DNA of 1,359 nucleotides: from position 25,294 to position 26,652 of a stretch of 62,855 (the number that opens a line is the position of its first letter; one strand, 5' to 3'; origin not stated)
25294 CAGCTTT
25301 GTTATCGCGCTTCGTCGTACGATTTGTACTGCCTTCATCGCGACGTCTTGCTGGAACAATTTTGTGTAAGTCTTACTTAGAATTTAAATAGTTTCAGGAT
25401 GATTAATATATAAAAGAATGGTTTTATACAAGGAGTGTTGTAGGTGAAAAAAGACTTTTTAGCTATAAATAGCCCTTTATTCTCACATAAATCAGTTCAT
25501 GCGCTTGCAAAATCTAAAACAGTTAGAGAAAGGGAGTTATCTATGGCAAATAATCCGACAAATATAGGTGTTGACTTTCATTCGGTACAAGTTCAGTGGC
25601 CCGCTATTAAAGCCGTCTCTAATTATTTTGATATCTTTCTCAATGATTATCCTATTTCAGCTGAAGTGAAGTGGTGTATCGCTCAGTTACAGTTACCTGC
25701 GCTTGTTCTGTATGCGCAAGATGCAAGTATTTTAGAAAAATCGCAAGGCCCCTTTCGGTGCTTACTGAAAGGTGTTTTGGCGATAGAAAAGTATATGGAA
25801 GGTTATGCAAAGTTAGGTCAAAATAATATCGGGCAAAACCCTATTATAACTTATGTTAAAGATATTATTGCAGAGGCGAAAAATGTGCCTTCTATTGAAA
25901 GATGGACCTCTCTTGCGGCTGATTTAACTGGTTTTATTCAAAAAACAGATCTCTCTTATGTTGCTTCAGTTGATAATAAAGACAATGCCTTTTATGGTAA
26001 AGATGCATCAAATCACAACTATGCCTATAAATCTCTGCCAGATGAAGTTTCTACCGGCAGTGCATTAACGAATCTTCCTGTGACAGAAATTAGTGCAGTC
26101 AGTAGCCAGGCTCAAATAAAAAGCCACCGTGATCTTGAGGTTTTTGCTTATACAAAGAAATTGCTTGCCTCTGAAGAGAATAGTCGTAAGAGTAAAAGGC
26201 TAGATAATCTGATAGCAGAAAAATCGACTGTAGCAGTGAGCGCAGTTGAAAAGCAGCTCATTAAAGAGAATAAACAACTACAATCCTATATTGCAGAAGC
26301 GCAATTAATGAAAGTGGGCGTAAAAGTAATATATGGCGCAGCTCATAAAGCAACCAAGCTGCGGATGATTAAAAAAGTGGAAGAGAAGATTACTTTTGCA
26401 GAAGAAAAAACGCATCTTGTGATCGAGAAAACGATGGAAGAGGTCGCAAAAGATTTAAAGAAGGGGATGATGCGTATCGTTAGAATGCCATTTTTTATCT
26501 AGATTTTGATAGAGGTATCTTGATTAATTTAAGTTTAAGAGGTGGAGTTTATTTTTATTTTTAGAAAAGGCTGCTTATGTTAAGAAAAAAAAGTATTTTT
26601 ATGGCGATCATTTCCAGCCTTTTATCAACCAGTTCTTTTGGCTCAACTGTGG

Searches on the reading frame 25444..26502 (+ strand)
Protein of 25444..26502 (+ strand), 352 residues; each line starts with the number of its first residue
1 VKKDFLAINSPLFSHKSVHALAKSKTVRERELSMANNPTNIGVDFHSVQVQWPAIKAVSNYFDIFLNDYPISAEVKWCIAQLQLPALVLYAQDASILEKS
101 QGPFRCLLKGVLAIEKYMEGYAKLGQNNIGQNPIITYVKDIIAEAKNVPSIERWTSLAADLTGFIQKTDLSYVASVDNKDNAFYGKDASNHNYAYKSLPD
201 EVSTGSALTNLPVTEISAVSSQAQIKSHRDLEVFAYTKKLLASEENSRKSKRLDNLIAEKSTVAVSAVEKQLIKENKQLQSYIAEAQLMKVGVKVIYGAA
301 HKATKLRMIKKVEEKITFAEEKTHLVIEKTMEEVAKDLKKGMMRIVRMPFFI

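Call 56: search_protein_families(library=pfam, proteins=[window:25444-26502:+], max_evalue=0.01)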
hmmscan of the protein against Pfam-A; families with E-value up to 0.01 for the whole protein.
window:25444-26502:+ (352 aa): 1 family
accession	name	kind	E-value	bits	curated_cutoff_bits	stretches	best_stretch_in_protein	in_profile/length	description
PF07793.16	DUF1631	-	7.1e-07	28.5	33.7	1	49-108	351-410/741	Protein of unknown function (DUF1631)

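Call 92: search_protein_families(library=ncbifam, proteins=[window:25444-26502:+], max_evalue=0.001)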
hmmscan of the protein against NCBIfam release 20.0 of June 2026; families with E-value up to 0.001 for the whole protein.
window:25444-26502:+ (352 aa): 0 families
